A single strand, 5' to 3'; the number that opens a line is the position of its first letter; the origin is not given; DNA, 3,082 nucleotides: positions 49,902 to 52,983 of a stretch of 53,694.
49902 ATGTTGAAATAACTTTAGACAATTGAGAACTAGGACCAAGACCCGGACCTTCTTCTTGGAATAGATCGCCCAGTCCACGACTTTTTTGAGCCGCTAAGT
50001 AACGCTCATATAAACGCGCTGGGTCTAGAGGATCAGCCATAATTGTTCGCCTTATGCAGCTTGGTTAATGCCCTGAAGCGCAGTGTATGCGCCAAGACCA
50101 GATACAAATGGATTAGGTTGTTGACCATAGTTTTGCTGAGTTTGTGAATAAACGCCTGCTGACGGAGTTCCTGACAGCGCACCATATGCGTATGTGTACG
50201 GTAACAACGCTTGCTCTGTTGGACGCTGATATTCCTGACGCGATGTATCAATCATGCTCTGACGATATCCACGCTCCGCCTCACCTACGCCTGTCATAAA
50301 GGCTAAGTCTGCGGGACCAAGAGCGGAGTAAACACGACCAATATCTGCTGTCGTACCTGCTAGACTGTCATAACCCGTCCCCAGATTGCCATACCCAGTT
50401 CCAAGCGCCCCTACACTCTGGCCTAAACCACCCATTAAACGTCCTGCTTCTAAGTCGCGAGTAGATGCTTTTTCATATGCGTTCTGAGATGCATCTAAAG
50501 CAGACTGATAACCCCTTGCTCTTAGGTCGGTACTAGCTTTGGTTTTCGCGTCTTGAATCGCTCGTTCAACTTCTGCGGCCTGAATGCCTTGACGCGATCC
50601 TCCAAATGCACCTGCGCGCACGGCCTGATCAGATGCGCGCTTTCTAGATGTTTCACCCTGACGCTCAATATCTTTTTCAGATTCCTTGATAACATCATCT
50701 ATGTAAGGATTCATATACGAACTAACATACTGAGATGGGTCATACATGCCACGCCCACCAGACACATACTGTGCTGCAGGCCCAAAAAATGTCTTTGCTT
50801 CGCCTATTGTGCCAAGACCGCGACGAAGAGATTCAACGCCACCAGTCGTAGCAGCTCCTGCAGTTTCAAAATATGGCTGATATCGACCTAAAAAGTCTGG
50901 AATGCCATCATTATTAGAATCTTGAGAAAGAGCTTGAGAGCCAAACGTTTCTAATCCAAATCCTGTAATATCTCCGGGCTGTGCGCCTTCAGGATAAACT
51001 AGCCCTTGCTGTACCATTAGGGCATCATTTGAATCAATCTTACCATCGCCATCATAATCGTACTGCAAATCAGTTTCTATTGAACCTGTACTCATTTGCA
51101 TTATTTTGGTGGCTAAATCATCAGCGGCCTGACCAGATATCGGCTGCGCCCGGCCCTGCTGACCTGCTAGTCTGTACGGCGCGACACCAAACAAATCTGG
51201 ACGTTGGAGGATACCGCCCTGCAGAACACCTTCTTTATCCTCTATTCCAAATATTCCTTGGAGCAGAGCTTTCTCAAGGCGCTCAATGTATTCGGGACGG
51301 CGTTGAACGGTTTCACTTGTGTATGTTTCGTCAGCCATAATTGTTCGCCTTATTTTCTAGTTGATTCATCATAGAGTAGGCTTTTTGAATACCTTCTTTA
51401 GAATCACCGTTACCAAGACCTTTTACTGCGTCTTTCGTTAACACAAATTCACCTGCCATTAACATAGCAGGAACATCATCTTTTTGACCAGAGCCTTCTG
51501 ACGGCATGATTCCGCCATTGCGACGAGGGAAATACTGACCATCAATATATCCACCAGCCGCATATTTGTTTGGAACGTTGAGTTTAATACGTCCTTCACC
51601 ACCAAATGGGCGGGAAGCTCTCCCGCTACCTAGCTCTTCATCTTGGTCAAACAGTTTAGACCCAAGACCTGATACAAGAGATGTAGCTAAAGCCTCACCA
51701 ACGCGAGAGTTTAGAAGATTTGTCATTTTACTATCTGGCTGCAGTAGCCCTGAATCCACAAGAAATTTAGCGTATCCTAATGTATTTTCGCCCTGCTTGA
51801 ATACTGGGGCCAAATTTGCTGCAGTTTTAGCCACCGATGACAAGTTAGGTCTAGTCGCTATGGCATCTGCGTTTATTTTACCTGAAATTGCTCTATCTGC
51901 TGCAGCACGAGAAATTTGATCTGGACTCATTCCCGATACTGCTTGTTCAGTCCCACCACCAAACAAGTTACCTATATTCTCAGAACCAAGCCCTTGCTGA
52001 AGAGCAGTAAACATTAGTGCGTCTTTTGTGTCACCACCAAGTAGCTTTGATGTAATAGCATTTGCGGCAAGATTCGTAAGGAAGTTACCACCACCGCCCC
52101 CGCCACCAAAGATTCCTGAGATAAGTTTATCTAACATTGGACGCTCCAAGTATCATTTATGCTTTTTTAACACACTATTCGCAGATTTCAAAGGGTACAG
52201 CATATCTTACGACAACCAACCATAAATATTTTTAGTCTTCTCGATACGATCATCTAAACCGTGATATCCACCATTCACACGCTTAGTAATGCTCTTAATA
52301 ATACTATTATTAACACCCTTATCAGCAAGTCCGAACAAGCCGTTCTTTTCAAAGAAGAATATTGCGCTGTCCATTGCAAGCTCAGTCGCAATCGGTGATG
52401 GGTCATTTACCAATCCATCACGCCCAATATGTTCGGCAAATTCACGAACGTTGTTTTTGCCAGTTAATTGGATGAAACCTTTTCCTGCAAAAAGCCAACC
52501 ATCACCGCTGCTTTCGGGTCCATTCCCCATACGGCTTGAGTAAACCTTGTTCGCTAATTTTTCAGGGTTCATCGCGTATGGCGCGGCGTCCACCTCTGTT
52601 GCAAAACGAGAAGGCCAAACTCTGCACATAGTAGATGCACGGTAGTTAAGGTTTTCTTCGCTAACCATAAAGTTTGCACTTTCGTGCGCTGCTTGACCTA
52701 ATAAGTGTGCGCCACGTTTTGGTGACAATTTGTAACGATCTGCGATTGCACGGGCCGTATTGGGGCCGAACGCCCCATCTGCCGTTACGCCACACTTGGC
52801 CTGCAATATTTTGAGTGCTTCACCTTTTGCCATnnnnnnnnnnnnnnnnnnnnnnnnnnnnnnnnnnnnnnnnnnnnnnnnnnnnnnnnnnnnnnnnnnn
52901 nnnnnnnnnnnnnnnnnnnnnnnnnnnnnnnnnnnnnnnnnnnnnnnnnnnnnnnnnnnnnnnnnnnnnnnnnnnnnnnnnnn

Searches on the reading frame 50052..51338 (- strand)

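Call 12: search_protein_families(library=phrogs, proteins=[window:50052-51338:-], max_evalue=0.001)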
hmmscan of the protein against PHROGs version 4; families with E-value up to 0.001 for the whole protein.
window:50052-51338:- (428 aa): 0 families

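Call 61: search_protein_families(library=pfam, proteins=[window:50052-51338:-], max_evalue=0.01)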
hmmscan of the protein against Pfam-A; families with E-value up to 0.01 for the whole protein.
window:50052-51338:- (428 aa): 1 family
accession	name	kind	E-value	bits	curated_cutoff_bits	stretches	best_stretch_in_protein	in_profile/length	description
PF00404.24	Dockerin_1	-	0.0001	22.9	22.9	2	93-124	2-24/57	Dockerin type I domain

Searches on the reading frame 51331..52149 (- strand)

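Call 12: search_protein_families(library=phrogs, proteins=[window:51331-52149:-], max_evalue=0.001)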
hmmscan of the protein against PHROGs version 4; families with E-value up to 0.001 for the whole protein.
window:51331-52149:- (272 aa): 3 families
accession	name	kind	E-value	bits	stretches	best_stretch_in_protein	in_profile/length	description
phrog_13338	-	unknown function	3.5e-05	23.2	1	195-246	782-820/903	-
phrog_35029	-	unknown function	4.1e-05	23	1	211-246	363-397/853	-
phrog_934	-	tail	0.00073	18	1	212-260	942-1658/1988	tail length tape measure protein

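Call 61: search_protein_families(library=pfam, proteins=[window:51331-52149:-], max_evalue=0.01)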
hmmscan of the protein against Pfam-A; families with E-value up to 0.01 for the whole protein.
window:51331-52149:- (272 aa): 0 families

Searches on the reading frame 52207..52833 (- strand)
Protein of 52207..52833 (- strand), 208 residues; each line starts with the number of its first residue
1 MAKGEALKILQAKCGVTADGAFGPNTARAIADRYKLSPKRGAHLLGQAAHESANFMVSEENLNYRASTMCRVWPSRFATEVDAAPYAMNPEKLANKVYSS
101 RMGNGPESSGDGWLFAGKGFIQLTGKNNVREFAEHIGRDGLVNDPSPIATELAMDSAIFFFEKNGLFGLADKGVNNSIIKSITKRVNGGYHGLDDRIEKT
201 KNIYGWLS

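Call 12: search_protein_families(library=phrogs, proteins=[window:52207-52833:-], max_evalue=0.001)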
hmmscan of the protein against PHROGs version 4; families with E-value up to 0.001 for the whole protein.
window:52207-52833:- (208 aa): 7 families
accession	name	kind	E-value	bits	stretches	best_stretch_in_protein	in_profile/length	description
phrog_181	-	lysis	4.5e-50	172.4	1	32-203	360-526/769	endolysin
phrog_14712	-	moron, auxiliary metabolic gene and host takeover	4e-19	70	1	94-200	70-180/322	chitinase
phrog_26317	-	unknown function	3.8e-16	60.1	1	92-202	8-112/119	-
phrog_9506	-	lysis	1.3e-10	42.4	1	95-202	69-188/330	endolysin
phrog_317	-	lysis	2.5e-06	27.9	1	37-198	227-350/492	endolysin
phrog_34417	-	unknown function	5e-06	26.9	1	97-175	75-154/326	-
phrog_1519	-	lysis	1.1e-05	25.8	1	72-199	240-372/502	endolysin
